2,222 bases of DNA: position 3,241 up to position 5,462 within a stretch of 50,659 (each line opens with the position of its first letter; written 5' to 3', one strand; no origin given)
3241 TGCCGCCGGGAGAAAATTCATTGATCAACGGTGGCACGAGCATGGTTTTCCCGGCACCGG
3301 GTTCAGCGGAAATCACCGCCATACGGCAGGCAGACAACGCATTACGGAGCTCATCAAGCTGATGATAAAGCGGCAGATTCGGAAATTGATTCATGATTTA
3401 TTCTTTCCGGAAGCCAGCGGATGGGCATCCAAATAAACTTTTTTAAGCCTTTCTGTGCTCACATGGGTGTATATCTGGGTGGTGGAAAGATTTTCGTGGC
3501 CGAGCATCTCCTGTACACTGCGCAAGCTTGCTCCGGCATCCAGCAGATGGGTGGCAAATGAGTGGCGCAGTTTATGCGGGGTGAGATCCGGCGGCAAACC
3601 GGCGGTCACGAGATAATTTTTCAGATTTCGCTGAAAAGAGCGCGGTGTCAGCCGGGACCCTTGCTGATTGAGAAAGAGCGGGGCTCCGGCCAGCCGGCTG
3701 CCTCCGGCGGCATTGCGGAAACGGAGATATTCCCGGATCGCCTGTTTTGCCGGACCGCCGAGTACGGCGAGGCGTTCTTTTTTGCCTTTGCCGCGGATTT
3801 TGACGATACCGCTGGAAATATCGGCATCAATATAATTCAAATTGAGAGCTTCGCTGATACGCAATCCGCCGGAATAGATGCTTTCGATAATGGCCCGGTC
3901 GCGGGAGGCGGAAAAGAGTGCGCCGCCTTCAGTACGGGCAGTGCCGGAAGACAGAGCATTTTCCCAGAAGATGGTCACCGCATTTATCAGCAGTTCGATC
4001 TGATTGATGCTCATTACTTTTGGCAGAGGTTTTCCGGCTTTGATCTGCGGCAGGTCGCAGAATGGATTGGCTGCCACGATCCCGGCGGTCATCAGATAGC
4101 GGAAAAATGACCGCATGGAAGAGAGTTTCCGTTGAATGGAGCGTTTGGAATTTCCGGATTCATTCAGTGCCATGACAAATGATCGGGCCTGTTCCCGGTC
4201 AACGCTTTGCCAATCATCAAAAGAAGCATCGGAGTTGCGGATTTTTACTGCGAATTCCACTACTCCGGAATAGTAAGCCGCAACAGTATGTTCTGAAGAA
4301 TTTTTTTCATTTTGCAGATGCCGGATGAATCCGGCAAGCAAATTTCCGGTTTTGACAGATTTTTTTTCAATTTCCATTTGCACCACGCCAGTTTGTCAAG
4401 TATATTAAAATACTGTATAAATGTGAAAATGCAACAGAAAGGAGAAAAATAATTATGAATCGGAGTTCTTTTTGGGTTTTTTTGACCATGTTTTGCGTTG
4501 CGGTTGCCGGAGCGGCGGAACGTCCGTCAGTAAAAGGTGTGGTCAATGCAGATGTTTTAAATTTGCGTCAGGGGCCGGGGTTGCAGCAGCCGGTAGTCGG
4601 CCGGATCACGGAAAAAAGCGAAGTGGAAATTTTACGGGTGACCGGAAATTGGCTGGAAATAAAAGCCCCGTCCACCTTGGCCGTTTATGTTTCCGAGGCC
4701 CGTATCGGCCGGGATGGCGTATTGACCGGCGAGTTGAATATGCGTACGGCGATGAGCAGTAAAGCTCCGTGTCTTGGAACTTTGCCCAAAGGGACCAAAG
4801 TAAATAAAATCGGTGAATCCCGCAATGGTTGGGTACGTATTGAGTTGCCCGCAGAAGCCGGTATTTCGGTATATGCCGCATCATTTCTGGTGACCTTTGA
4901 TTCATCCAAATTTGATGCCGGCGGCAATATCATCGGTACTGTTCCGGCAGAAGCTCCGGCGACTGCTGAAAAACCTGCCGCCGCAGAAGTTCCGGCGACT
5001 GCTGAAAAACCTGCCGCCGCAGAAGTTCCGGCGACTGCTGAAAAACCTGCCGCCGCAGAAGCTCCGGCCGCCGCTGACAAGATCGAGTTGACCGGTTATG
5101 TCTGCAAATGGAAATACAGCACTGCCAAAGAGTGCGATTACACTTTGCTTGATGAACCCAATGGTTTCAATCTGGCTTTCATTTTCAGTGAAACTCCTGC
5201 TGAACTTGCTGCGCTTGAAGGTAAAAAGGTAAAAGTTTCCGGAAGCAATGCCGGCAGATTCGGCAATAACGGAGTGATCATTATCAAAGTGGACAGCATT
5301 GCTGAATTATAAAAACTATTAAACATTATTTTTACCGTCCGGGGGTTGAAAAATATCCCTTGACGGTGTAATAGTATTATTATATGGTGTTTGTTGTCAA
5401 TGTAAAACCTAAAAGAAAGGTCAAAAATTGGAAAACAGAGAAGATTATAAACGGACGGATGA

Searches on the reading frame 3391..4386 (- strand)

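Call 3: search_protein_families(library=pfam, proteins=[window:3391-4386:-], max_evalue=0.01)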
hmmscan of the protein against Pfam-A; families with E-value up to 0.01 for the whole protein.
window:3391-4386:- (331 aa): 4 families
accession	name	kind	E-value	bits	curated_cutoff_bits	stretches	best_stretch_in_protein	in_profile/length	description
PF00589.27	Phage_integrase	-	8.2e-40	136.8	27.1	1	161-312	22-171/172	Phage integrase family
PF02899.23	Phage_int_SAM_1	-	4.8e-17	62.4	22.3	1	18-101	2-82/83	Phage integrase, N-terminal SAM-like domain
PF13495.12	Phage_int_SAM_4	-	1.8e-05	25.5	27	1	16-99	1-79/85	Phage integrase, N-terminal SAM-like domain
PF13102.12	Phage_int_SAM_5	-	0.0081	17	22.3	0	26-109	16-93/98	Phage integrase SAM-like domain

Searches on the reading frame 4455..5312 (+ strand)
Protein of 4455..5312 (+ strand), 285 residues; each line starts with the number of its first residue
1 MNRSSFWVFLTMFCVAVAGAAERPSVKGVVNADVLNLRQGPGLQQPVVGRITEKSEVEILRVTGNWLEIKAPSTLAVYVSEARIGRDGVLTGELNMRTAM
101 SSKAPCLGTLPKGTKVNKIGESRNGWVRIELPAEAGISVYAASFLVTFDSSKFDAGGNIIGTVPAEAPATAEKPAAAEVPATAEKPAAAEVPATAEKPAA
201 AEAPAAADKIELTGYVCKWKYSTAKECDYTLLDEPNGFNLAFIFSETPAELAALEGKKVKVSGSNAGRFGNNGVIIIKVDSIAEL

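Call 3: search_protein_families(library=pfam, proteins=[window:4455-5312:+], max_evalue=0.01)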
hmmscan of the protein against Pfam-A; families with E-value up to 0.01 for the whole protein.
window:4455-5312:+ (285 aa): 2 families
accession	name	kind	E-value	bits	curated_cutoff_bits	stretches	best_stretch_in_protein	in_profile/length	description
PF08239.17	SH3_3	-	9.4e-19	67.8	27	2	33-81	1-50/54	Bacterial SH3 domain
PF06347.19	SH3_4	-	0.00024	21.3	24.1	0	33-70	3-40/56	Bacterial SH3 domain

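Call 4: search_protein_families(library=ncbifam, proteins=[window:4455-5312:+], max_evalue=0.01)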
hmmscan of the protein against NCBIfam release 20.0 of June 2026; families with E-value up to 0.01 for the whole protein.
window:4455-5312:+ (285 aa): 6 families
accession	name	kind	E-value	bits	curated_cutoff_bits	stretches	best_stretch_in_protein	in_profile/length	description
NF040670.1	wall_bind_EntA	exception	1.9e-12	47.2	560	1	25-205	23-188/291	cell wall-binding protein EntA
NF040675.1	wall_bind_EntD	exception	4e-07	29.6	590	1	25-136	23-134/310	cell wall-binding protein EntD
NF040678.1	EntFM_CwpFM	equivalog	1.1e-06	28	720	0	25-71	59-105/430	enterotoxin EntFM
NF040676.1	wall_bind_EntB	exception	2.2e-06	26.5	780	1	26-134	24-132/490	cell wall-binding protein EntB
NF040677.1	wall_bind_EntC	exception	3.8e-06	26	770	1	27-131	25-130/422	cell wall-binding protein EntC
TIGR04211.1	SH3_and_anchor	equivalog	1.2e-05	25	65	0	36-81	9-55/198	TIGR04211 family SH3 domain-containing protein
